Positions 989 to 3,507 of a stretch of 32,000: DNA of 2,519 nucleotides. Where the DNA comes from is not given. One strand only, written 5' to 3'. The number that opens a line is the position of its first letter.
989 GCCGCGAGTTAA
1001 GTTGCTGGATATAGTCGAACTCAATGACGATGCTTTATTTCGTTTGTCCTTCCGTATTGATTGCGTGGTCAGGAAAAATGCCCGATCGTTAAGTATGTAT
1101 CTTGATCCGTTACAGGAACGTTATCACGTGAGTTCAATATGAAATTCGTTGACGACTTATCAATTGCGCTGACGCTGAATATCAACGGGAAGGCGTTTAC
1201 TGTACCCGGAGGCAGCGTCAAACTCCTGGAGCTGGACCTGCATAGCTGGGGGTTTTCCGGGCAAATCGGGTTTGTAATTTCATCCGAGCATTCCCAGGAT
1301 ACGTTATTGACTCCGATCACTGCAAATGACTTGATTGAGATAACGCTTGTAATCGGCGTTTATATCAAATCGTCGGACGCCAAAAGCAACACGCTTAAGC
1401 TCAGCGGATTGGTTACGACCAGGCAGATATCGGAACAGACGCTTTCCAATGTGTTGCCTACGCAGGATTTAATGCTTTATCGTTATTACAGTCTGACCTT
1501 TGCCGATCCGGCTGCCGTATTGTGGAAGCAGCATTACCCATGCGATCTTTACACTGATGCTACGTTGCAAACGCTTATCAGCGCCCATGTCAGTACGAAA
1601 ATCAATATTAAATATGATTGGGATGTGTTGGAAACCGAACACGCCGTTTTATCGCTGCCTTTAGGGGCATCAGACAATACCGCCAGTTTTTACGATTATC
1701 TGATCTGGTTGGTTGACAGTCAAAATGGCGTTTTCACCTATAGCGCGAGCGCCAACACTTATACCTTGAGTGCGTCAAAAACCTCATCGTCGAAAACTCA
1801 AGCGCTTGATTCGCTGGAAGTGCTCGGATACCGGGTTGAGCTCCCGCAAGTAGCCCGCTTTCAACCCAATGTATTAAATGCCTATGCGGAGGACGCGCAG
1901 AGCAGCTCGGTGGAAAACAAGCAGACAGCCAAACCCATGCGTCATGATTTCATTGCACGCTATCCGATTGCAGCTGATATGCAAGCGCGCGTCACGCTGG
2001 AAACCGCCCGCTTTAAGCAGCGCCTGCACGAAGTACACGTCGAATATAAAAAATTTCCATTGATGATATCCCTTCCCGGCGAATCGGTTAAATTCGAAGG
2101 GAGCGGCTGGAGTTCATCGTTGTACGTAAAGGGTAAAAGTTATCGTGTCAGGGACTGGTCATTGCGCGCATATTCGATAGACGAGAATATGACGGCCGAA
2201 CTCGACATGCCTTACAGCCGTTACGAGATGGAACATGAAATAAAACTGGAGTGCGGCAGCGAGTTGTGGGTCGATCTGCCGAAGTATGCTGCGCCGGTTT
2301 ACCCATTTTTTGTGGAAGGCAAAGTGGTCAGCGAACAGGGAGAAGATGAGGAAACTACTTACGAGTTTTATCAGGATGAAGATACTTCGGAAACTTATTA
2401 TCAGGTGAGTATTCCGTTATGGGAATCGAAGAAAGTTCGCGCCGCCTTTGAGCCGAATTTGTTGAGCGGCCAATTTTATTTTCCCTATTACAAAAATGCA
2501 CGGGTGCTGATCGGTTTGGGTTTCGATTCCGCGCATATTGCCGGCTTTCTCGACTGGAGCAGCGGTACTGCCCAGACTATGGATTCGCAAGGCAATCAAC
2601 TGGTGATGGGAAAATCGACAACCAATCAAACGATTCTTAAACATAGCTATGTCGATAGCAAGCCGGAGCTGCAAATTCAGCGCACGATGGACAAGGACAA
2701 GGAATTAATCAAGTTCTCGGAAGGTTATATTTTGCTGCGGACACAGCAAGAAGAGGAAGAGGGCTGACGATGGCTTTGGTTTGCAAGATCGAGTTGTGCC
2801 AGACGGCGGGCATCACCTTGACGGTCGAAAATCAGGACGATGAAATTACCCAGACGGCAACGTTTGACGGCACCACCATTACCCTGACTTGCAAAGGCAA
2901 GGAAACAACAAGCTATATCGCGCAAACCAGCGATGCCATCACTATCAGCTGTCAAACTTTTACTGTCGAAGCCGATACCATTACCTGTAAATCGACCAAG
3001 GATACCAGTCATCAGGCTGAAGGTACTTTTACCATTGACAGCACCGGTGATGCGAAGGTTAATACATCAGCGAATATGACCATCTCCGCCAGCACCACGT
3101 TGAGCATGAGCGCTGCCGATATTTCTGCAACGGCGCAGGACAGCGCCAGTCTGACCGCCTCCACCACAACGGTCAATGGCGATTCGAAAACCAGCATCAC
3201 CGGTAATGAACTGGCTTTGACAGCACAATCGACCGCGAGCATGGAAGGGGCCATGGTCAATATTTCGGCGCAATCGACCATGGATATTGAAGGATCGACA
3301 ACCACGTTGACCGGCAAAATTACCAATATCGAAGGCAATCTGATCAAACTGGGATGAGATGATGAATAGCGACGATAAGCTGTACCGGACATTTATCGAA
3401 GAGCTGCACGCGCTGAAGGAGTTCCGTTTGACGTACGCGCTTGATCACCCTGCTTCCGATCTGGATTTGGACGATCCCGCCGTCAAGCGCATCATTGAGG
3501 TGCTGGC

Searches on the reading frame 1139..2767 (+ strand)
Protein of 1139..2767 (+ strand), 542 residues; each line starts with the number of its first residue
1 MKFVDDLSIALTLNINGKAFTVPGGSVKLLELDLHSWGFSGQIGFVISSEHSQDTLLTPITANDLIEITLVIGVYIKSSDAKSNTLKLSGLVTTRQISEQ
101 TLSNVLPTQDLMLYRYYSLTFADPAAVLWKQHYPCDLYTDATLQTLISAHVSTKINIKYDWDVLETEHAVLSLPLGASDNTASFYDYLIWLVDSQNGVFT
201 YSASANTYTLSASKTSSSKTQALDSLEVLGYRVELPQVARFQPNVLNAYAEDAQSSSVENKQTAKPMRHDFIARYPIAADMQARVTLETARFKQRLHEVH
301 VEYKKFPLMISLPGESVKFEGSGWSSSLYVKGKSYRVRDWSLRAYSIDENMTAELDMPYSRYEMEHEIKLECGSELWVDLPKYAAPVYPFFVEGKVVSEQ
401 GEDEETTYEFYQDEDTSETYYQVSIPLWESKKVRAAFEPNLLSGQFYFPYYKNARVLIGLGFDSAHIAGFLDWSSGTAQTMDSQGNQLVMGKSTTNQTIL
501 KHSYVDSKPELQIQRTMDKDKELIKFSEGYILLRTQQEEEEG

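Call 7: search_protein_families(library=ncbifam, proteins=[window:1139-2767:+], max_evalue=0.01)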
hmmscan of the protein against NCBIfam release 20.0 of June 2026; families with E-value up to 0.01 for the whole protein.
window:1139-2767:+ (542 aa): 0 families

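Call 8: search_protein_families(library=pfam, proteins=[window:1139-2767:+], max_evalue=0.01)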
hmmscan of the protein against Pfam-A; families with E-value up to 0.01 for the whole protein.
window:1139-2767:+ (542 aa): 0 families

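Call 51: search_solved_structures(query=window:1139-2767:+, max_evalue=10, show_alignments=2)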
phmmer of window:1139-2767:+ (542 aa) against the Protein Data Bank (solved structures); distinct sequences matched with E-value up to 10: 2.
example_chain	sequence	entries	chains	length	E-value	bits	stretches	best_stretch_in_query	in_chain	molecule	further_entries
7qle_A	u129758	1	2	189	0.81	11.6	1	145-228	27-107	S-layer protein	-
7qld_B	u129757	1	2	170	1.3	10.9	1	146-228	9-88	S-layer protein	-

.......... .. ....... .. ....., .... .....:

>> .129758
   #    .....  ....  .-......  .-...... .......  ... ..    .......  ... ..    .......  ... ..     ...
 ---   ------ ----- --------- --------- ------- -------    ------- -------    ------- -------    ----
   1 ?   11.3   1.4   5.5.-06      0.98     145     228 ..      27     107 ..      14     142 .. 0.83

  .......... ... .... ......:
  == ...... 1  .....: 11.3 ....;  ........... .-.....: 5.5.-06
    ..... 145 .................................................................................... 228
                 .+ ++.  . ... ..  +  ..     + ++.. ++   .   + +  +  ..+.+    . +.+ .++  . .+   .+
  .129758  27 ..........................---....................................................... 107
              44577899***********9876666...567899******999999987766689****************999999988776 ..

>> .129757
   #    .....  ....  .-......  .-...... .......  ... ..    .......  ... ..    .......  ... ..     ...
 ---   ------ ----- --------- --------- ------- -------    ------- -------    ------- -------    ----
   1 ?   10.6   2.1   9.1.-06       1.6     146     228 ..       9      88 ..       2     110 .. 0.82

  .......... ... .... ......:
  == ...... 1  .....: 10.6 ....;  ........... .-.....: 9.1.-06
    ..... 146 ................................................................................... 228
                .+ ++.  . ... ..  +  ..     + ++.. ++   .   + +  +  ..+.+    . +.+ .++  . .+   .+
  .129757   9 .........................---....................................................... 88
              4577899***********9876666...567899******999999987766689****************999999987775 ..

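Call 87: find_related_loci(query=A3, collection=metagenome_contigs, flank=10000)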
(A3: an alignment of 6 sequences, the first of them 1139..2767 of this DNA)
Query A3 (542 aa) in metagenome_contigs; peptide patterns used: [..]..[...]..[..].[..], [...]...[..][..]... (x = any residue, [..] = any of these).
159 stretches matched a pattern; 100 encode a relative of the query (tblastn E <= 1e-3); the best 80 are kept; 77 distinct loci.
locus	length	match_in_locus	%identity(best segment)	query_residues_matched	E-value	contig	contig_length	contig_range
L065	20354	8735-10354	64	3-540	0e+0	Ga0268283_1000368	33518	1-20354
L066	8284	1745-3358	62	1-540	0e+0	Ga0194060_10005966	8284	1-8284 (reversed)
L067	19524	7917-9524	57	2-537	0e+0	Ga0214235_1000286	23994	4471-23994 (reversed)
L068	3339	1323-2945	56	3-542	0e+0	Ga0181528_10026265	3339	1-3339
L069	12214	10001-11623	56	3-542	0e+0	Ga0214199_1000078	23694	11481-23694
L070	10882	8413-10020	55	2-537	0e+0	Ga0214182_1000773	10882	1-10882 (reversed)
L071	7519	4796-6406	56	3-537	0e+0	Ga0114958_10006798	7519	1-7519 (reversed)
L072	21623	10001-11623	53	3-542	0e+0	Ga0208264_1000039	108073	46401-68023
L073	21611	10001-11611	53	3-537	0e+0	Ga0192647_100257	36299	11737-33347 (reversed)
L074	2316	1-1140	63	159-541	9e-170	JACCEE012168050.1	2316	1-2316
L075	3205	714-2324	44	3-539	2e-165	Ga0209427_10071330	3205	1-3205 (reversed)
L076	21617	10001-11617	43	3-540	8e-156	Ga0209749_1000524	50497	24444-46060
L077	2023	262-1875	43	3-539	8e-166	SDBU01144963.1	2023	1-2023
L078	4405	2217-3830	42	3-539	2e-157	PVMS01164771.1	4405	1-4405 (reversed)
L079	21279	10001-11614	43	1-538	4e-153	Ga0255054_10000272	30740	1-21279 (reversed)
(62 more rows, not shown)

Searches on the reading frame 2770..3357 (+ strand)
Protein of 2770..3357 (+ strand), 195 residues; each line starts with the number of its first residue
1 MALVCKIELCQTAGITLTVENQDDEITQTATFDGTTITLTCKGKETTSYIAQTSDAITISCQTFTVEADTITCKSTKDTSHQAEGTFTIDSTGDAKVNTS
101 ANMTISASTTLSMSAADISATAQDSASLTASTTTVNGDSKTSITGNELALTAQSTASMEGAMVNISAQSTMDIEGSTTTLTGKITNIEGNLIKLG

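Call 7: search_protein_families(library=ncbifam, proteins=[window:2770-3357:+], max_evalue=0.01)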
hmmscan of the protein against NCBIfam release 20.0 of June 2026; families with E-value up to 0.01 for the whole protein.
window:2770-3357:+ (195 aa): 1 family
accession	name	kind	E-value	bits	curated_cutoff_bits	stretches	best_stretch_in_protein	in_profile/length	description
NF041249.1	T6SS_TssI_Fran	equivalog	0.00066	19.7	100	0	140-185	106-152/163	type VI secretion system tip protein TssI/VgrG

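Call 8: search_protein_families(library=pfam, proteins=[window:2770-3357:+], max_evalue=0.01)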
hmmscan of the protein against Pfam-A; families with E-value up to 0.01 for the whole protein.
window:2770-3357:+ (195 aa): 1 family
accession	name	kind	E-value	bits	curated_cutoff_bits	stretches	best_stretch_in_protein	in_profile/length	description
PF04519.19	Bactofilin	-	0.0071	17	27.9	0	91-162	15-80/98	Polymer-forming cytoskeletal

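Call 50: search_solved_structures(query=window:2770-3357:+, max_evalue=10, show_alignments=3)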
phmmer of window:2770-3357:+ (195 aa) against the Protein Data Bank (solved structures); distinct sequences matched with E-value up to 10: 19.
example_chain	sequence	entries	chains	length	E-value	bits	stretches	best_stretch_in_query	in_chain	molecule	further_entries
8gra_I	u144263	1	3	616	0.092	16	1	83-191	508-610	Type VI secretion system spike protein VgrG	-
9zdk_S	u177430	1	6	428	0.17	15.2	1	30-122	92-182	gp76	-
6u9e_B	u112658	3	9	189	0.74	13.1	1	86-178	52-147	VgrG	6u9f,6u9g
29ah_A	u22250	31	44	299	1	12.7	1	114-177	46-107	UDP-3-O-acyl-N-acetylglucosamine deacetylase | UDP-3-O-[3-hydroxymyristoyl] N-acetylglucosamine deacetylase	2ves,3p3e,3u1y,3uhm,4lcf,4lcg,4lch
29ak_A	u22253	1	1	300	1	12.6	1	114-177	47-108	UDP-3-O-acyl-N-acetylglucosamine deacetylase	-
4fw3_A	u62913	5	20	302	1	12.6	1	114-177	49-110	UDP-3-O-[3-hydroxymyristoyl] N-acetylglucosamine deacetylase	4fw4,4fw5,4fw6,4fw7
5n8c_A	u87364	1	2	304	1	12.6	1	114-177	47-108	UDP-3-O-acyl-N-acetylglucosamine deacetylase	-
6moo_A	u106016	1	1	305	1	12.6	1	114-177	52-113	UDP-3-O-acyl-N-acetylglucosamine deacetylase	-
7phn_A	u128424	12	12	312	1.1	12.5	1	114-177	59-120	UDP-3-O-acyl-N-acetylglucosamine deacetylase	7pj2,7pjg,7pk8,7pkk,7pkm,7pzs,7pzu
5u39_A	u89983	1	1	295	1.4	12.2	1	115-177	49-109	UDP-3-O-acyl-N-acetylglucosamine deacetylase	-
4j3d_A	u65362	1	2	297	1.4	12.2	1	115-177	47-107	UDP-3-O-[3-hydroxymyristoyl] N-acetylglucosamine deacetylase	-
5u3b_A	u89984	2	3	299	1.4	12.2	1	115-177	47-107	UDP-3-O-acyl-N-acetylglucosamine deacetylase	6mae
10ry_A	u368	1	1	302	1.4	12.2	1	115-177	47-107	UDP-3-O-acyl-N-acetylglucosamine deacetylase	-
6mo4_A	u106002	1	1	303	1.4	12.2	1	115-177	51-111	UDP-3-O-acyl-N-acetylglucosamine deacetylase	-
7k99_A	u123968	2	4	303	1.4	12.2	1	115-177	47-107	UDP-3-O-acyl-N-acetylglucosamine deacetylase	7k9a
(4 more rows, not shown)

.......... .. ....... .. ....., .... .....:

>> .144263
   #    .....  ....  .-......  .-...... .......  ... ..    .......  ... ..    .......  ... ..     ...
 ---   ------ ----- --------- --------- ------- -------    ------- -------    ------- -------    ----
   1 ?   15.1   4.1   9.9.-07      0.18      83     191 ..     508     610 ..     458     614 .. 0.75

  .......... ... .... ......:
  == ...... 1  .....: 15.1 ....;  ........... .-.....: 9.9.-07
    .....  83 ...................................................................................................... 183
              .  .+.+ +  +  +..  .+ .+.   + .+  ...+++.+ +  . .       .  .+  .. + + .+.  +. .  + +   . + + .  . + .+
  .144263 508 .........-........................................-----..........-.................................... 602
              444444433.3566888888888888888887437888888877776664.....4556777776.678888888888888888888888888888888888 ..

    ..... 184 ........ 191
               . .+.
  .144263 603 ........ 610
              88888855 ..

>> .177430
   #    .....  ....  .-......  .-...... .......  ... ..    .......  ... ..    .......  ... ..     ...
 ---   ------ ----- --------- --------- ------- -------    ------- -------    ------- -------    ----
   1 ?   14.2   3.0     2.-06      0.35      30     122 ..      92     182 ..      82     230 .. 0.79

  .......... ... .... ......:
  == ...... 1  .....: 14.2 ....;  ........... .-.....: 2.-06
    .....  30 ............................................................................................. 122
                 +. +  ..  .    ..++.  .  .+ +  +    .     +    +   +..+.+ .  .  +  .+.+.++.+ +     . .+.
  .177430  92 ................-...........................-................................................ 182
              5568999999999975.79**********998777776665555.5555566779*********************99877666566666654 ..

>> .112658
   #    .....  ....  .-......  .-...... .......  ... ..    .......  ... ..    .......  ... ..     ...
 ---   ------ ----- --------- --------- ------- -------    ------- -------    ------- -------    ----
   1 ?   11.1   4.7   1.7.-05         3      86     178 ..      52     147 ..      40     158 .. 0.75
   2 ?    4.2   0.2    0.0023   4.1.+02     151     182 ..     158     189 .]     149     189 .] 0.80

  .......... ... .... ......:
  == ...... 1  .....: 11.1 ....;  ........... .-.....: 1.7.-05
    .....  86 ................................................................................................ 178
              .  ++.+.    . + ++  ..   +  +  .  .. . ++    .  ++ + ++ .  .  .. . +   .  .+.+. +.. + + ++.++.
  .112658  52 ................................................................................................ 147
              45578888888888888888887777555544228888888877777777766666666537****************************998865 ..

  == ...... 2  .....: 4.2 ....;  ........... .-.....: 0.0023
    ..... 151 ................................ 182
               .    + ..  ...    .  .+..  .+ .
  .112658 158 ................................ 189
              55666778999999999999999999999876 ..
